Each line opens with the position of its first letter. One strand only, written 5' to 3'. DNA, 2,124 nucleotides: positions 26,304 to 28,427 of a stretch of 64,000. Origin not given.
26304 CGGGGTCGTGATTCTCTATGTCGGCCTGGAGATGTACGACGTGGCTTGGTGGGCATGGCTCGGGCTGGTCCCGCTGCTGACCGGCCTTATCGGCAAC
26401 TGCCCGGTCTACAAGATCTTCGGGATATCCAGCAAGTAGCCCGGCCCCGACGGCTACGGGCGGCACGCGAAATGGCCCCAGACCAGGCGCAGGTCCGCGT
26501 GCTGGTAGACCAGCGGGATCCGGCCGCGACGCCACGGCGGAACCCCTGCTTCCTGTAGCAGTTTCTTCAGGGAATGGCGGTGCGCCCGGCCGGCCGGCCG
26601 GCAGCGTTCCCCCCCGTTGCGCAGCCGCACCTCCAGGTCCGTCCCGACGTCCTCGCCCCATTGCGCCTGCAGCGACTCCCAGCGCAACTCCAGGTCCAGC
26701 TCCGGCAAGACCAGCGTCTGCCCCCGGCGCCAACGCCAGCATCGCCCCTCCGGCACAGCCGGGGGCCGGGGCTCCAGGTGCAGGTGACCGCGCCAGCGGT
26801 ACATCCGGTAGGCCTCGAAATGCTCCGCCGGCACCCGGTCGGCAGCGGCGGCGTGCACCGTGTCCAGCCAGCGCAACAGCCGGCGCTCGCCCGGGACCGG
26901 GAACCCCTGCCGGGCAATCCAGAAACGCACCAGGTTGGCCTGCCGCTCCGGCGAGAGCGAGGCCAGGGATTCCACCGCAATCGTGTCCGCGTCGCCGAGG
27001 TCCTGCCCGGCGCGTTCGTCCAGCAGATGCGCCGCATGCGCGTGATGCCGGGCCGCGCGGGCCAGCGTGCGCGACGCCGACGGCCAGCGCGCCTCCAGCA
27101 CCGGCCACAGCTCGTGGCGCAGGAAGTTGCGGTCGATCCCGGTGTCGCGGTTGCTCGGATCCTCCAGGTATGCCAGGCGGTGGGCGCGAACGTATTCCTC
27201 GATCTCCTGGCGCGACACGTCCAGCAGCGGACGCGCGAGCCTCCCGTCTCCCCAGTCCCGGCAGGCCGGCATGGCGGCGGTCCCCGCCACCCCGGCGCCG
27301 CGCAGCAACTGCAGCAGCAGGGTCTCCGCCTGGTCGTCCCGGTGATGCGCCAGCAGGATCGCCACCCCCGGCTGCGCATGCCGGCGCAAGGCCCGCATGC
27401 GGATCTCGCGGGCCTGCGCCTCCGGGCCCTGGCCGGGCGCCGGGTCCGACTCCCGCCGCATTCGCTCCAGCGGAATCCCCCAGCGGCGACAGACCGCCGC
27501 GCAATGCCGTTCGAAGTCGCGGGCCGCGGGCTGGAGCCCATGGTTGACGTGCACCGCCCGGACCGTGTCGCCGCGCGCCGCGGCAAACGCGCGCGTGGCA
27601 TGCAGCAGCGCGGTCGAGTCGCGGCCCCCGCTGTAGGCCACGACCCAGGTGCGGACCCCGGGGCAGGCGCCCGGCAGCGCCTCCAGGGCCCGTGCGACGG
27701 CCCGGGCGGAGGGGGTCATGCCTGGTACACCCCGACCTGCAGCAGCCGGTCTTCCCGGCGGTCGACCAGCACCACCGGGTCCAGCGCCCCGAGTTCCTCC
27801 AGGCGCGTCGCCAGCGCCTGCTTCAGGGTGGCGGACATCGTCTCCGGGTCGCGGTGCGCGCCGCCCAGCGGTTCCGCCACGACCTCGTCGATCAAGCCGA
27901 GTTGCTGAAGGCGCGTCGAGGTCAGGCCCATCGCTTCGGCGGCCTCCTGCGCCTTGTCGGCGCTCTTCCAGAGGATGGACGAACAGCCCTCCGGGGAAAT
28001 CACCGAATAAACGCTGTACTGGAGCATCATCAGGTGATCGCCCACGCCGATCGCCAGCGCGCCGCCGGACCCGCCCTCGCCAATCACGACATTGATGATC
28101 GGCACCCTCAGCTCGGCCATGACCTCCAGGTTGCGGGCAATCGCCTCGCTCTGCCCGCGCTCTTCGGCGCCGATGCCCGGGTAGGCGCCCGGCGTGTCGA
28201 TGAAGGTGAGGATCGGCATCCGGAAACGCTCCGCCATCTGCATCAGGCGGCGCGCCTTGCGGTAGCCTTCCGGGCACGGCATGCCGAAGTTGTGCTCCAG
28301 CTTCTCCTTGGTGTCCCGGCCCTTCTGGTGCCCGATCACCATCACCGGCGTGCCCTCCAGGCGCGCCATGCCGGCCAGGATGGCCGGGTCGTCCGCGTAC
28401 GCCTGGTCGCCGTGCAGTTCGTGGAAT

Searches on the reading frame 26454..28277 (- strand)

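Call 33: search_protein_families(library=pfam, proteins=[window:26454-28277:-], max_evalue=0.001)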
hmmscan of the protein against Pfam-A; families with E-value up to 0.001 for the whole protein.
window:26454-28277:- (607 aa): 3 families
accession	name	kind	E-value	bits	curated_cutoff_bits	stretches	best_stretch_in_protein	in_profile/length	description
PF01171.26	ATP_bind_3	-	1.5e-50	171.9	27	1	211-389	2-182/182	PP-loop family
PF11734.13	TilS_C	-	1.5e-19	69.6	22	1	548-604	1-57/74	TilS substrate C-terminal domain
PF09179.16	TilS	-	1.8e-10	41.3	21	1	435-500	3-67/67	TilS substrate binding domain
